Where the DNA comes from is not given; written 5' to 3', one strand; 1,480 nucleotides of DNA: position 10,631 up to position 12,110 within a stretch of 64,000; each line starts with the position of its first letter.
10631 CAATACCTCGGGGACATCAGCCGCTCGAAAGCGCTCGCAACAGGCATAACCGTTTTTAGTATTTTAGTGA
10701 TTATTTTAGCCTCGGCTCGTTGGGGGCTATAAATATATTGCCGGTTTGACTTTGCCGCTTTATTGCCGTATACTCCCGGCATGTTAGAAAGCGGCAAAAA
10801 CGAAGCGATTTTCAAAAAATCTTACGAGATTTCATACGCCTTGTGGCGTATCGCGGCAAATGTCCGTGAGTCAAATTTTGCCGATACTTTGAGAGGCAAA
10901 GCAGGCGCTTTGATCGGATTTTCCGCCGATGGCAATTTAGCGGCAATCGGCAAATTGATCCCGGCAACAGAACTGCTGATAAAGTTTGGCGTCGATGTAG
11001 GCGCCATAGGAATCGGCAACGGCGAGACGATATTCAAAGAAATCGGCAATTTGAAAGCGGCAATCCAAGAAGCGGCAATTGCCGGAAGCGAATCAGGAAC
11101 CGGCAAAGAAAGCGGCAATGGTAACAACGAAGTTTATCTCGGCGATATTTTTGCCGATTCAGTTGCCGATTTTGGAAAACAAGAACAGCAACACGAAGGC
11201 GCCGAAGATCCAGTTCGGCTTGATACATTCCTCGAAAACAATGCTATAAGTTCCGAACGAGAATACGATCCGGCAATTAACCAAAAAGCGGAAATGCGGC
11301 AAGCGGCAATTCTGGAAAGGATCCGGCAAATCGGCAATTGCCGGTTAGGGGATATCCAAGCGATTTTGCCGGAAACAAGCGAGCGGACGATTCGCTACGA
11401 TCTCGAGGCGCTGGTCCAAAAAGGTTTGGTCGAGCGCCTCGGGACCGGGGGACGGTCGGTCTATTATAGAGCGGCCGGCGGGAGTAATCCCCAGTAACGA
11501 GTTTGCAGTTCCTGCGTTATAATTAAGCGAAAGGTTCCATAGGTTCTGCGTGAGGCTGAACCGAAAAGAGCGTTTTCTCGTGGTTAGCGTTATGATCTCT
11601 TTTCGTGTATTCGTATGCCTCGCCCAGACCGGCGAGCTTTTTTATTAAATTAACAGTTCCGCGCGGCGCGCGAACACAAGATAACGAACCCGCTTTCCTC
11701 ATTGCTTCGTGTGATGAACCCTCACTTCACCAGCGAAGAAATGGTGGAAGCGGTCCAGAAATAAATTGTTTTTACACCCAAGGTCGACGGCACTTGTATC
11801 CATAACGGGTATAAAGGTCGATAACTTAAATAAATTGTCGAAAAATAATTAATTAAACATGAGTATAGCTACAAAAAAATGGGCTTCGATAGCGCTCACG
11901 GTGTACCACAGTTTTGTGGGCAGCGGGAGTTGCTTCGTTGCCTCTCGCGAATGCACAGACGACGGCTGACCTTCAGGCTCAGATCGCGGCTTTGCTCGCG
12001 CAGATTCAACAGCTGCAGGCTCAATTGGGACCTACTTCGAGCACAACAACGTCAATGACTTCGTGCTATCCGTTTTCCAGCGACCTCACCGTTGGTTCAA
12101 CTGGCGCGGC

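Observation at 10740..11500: Regulator gene (Avd-like four-helix bundle + DeoR-type wHTH) whose DNA is saturated with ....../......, including the perfect palindrome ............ twice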

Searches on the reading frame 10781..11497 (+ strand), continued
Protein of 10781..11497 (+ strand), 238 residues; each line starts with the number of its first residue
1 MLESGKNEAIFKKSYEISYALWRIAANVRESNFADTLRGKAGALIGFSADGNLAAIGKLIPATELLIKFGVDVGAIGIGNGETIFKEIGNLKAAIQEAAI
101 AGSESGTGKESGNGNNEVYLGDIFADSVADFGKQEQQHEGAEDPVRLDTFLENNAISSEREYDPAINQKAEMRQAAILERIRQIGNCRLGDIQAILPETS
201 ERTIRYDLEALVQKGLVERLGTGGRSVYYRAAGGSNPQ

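Call 37: fold_search(model_id=the predicted structure, library=pdb)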
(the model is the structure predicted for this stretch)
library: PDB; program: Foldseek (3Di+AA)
matches with E <= 10: 1063; with E <= 0.001: 0
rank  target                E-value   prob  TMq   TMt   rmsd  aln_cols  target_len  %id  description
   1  6dk4_A                9.5e-03  1.00  0.26  0.45   2.5        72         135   18  Crystal structure of Campylobacter jejuni peroxide stress regulator (released 2018-06-13)
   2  2gsc_A                2.1e-02  1.00  0.38  0.76   1.7       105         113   11  Crystal Structure of the Conserved Hypothetical Cytosolic Protein Xcc0516 from Xanthomonas campestris (released 2006-10-03)
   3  9cru_K                2.3e-02  0.38  0.16  0.17  53.7       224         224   11  Y20S (Sec18-Sec17-Sec9-Sso1-Snc1) EDTA - Class 1 (released 2025-08-27)
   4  1wq2_A                2.4e-02  1.00  0.24  0.79   2.0        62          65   18  Neutron Crystal Structure Of Dissimilatory Sulfite Reductase D (DsrD) (released 2005-09-19)
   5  5nbc_A                2.4e-02  1.00  0.24  0.41   2.3        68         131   19  Structure of Prokaryotic Transcription Factors (released 2018-05-16)
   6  2gsc_B                2.7e-02  1.00  0.37  0.71   1.7       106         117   11  Crystal Structure of the Conserved Hypothetical Cytosolic Protein Xcc0516 from Xanthomonas campestris (released 2006-10-03)
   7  5nhk_B                2.7e-02  1.00  0.24  0.41   2.3        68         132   19  Structure of Ferric uptake regulator from francisella tularensis with Iron (released 2018-05-16)
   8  5nbc_B                2.9e-02  1.00  0.24  0.42   2.3        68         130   19  Structure of Prokaryotic Transcription Factors (released 2018-05-16)
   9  6cdb_A                3.1e-02  1.00  0.23  0.54   7.3        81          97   20  Crystal Structure of V66L CzrA in the Zn(II)bound state (released 2018-07-11)
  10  1wq2_B                3.4e-02  1.00  0.19  0.66   1.6        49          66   22  Neutron Crystal Structure Of Dissimilatory Sulfite Reductase D (DsrD) (released 2005-09-19)
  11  3lmm_D                3.6e-02  1.00  0.24  0.11   1.3        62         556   26  Crystal Structure of the DIP2311 protein from Corynebacterium diphtheriae, Northeast Structural Genomics Consortium Ta (released 2010-02-16)
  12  5hs7_A                3.6e-02  1.00  0.24  0.53   5.4        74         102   20  Reduced form of the transcriptional regulator YodB from B. subtilis (released 2016-08-17)
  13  3lmm_B                4.3e-02  1.00  0.24  0.11   1.3        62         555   26  Crystal Structure of the DIP2311 protein from Corynebacterium diphtheriae, Northeast Structural Genomics Consortium Ta (released 2010-02-16)
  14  5nhk_A                4.3e-02  1.00  0.24  0.42   2.3        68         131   19  Structure of Ferric uptake regulator from francisella tularensis with Iron (released 2018-05-16)
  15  2fe3_A                4.3e-02  1.00  0.23  0.38   2.0        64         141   26  The crystal structure of bacillus subtilis PerR-Zn reveals a novel Zn(Cys)4 Structural redox switch (released 2006-12-19)
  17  2gsc_D                4.8e-02  1.00  0.37  0.73   1.7       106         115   11  Crystal Structure of the Conserved Hypothetical Cytosolic Protein Xcc0516 from Xanthomonas campestris (released 2006-10-03)
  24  2gsc_E                6.3e-02  1.00  0.35  0.72   1.6       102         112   11  Crystal Structure of the Conserved Hypothetical Cytosolic Protein Xcc0516 from Xanthomonas campestris (released 2006-10-03)
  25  2rld_C                6.3e-02  1.00  0.38  0.75   2.6       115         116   12  CRYSTAL STRUCTURE OF A PROTEIN WITH UNKNOWN FUNCTION FROM S23 RIBOSOMAL PROTEIN FAMILY (BT_0352) FROM BACTEROIDES THET (released 2007-10-30)
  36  8ub7_B                7.8e-02  1.00  0.34  0.60   3.3       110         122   13  Diversity-generating retroelement (DGR) ribonucleoprotein reverse transcriptase - Active state (N-occupied) (released 2024-10-23)
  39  2gsc_C                8.3e-02  1.00  0.37  0.76   1.7       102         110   12  Crystal Structure of the Conserved Hypothetical Cytosolic Protein Xcc0516 from Xanthomonas campestris (released 2006-10-03)
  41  8ub7_C                8.3e-02  1.00  0.33  0.65   3.4       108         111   12  Diversity-generating retroelement (DGR) ribonucleoprotein reverse transcriptase - Active state (N-occupied) (released 2024-10-23)
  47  2rld_A                1.0e-01  1.00  0.37  0.73   2.9       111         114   14  CRYSTAL STRUCTURE OF A PROTEIN WITH UNKNOWN FUNCTION FROM S23 RIBOSOMAL PROTEIN FAMILY (BT_0352) FROM BACTEROIDES THET (released 2007-10-30)
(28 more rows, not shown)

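Call 38: search_solved_structures(query=A2, max_evalue=1)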
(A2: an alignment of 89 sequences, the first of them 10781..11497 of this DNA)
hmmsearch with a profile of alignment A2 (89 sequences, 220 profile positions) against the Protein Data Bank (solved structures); distinct sequences matched with E-value up to 1: 16.
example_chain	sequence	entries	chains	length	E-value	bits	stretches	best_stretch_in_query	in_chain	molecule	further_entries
6mol_A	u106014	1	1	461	4.7e-08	36.5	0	59-81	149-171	Monoextended DARPin R12 (M_R12)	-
5ooy_A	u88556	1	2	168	0.0056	19.9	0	54-91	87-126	DARPin VHAH-1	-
1tu3_F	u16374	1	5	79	0.12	15.5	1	126-180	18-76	Rab GTPase binding effector protein 1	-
6mzg_F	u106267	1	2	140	0.39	13.9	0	59-79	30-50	Truncated Darpin-D1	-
9lgh_W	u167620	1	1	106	0.48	13.6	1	89-168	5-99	Spore coat protein W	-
6s8l_F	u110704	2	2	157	0.52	13.5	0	59-79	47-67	Designed ankyrin repeat protein (DARPIN) D1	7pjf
6s8k_F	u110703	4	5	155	0.54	13.4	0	59-79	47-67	Designed ankyrin repeat protein (DARPIN) D1 | Darpin D1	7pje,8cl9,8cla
2bkk_B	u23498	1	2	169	0.59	13.3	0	58-79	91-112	DESIGNED ANKYRIN REPEAT INHIBITOR AR_3A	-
6bbn_P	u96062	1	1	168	0.69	13.1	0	59-79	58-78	DARPin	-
5eib_E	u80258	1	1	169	0.71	13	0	59-79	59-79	Designed ankyrin repeat protein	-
4drx_E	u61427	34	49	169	0.71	13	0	59-79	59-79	Designed ankyrin repeat protein (DARPIN) D1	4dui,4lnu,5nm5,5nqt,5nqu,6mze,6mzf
5eyl_A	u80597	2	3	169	0.72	13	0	59-79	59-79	DESIGNED ANKYRIN REPEAT PROTEIN (DARPIN) | TM-3 DARPIN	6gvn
7zyu_B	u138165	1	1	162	0.77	12.9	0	59-80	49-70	Designed Ankyrin repeat protein F10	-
2v5q_C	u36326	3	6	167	0.77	12.9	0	54-79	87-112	DESIGN ANKYRIN REPEAT PROTEIN | DESIGNED ANKYRIN REPEAT PROTEIN (DARPIN), variant 3H10 | DESIGNED ANKYRIN REPEAT PROTEIN 3H10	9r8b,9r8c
7alr_F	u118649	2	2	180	0.92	12.7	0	59-78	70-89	Designed Ankyrin Repeat Protein (DARPIN) D1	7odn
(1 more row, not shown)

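Call 40: search_protein_families(library=pfam, proteins=[L082:11075-14578:+, L082:9232-9963:+, L083:9544-9960:+, L082:15112-15579:+], max_evalue=0.01)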
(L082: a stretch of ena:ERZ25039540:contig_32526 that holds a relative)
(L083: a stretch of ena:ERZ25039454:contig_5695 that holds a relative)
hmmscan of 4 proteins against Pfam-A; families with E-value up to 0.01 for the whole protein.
L082:11075-14578:+ (1167 aa): 2 families
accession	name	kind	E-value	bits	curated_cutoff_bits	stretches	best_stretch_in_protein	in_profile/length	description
PF01471.23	PG_binding_1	-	1.6e-11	44.7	23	1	79-135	1-55/57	Putative peptidoglycan binding domain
PF14282.11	FlxA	-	0.0043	17.6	26.3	1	32-57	49-74/101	FlxA-like protein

L082:9232-9963:+ (243 aa): 0 families

L083:9544-9960:+ (138 aa): 0 families

L082:15112-15579:+ (155 aa): 0 families

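Call 42: find_encoding_contigs(protein=P0094, flank=5000, max_places=2)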
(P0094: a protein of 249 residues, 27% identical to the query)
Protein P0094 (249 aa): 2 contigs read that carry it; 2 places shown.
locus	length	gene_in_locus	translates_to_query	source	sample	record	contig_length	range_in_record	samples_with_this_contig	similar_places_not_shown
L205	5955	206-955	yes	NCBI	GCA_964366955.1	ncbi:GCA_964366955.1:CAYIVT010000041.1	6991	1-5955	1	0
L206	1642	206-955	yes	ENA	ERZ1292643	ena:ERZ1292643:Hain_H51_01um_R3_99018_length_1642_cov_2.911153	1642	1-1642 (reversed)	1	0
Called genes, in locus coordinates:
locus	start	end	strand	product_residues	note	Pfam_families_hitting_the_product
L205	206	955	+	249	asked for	PF08220:HTH_DeoR (faint)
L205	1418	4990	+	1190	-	PF01471:PG_binding_1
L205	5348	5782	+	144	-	PF01029:NusB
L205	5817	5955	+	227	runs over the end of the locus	PF22935:RM44_endonuclase, PF14622:Ribonucleas_3_3, PF00636:Ribonuclease_3, PF00035:dsrm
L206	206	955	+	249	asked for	PF08220:HTH_DeoR (faint)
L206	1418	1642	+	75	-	?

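Call 68: find_encoding_contigs(protein=P0002, flank=3000, max_places=1)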
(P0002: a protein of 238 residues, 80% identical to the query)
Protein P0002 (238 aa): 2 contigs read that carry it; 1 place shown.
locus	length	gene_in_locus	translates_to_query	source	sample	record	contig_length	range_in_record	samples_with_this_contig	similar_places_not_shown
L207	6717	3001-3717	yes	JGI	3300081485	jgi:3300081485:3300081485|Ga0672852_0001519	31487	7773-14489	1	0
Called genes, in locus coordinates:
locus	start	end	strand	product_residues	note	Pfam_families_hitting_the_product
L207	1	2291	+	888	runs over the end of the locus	PF02861:Clp_N, PF13191:AAA_16 (weak), PF00004:AAA, PF17871:AAA_lid_9, PF00004:AAA, PF07724:AAA_2, PF07728:AAA_5, PF10431:ClpB_D2-small, +9 more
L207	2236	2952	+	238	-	-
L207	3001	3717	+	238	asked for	PF08220:HTH_DeoR (weak)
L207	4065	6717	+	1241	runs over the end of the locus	PF01471:PG_binding_1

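Call 69: find_encoding_contigs(protein=P0005, flank=3000, max_places=1)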
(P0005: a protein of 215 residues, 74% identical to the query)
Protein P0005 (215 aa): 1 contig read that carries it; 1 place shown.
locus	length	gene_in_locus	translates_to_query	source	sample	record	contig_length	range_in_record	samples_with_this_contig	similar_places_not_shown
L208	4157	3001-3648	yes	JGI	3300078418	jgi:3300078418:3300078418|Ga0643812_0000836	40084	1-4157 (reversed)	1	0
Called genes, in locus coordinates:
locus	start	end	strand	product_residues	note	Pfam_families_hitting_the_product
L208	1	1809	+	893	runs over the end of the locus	PF02861:Clp_N, PF13191:AAA_16 (weak), PF00004:AAA, PF17871:AAA_lid_9, PF00004:AAA, PF07724:AAA_2, PF07728:AAA_5, PF10431:ClpB_D2-small, +9 more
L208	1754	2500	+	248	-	-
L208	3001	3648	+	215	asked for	PF08220:HTH_DeoR (weak)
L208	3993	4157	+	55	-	?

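Call 71: search_protein_representatives(alignment_id=A2)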
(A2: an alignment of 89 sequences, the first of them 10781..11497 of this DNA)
Query: 89 sequences, 220 profile positions. Proteins with E-value up to 0.001 (for the whole library): 3409; up to 1e-10: 908; up to 1e-30: 480. The best 150 are listed.
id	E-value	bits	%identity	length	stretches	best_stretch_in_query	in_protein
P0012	2.8e-78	279.2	-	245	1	1-218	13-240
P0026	2.0e-77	276.4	-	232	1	1-217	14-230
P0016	4.7e-77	275.2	-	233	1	1-216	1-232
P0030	1.2e-76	273.9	-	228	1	1-216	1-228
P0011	3.1e-76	272.6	-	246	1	1-216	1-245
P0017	4.2e-76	272.1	-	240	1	1-218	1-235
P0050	1.8e-75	270.0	-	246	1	1-217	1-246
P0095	6.2e-75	268.3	-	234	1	1-216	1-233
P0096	1.7e-74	266.9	-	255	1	1-218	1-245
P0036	1.9e-74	266.7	-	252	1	1-217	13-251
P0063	5.8e-74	265.1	-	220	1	1-218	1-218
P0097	1.2e-73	264.1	-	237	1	4-218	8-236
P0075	2.0e-73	263.3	-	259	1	1-217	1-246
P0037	6.3e-73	261.7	-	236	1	1-217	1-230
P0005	1.7e-72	260.3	-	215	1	1-217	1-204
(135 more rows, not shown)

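Call 77: search_protein_families(library=padloc, proteins=[window:10781-11497:+], max_evalue=0.1)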
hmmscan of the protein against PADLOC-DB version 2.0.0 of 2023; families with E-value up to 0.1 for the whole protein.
window:10781-11497:+ (238 aa): 3 families
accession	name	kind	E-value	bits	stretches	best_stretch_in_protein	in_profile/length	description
PDLC01879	CARF3--CARF_TM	-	0.0011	16.7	1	174-229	158-207/222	-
PDLC02267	AbiEi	-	0.0091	13.4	1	171-223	3-56/252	AbiEi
PDLC01438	Csa3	-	0.01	13.9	1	165-231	141-201/305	"CAS-I,CAS-II,CAS-III,CAS-IV,CAS-V,CAS-VI; associated_signaling"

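Call 78: search_protein_families(library=phrogs, proteins=[window:10781-11497:+], max_evalue=0.1)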
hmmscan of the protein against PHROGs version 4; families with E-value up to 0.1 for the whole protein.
window:10781-11497:+ (238 aa): 7 families
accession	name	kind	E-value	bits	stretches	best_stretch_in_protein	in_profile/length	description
phrog_14147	-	transcription regulation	0.00076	20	1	170-227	5-61/256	transcriptional regulator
phrog_12156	-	DNA, RNA and nucleotide metabolism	0.0019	17.9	1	160-230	405-479/485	DNA helicase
phrog_1324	-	transcription regulation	0.0049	17.5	1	176-233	20-77/172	transcriptional activator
phrog_2440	-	transcription regulation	0.0066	17.4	1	175-228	31-85/126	transcriptional regulator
phrog_5978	-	unknown function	0.012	15.7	1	164-232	290-356/364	-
phrog_1687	-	transcription regulation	0.037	15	1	164-231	58-126/162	MarR family transcrition regulator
phrog_38848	-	unknown function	0.07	13.9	0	185-225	94-136/165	-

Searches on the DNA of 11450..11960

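Call 52: search_rna_families(source=window, start=11450, end=11960, threshold=evalue, max_evalue=10)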
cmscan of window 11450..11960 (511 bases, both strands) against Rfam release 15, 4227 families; matches with E-value up to 10: 0.
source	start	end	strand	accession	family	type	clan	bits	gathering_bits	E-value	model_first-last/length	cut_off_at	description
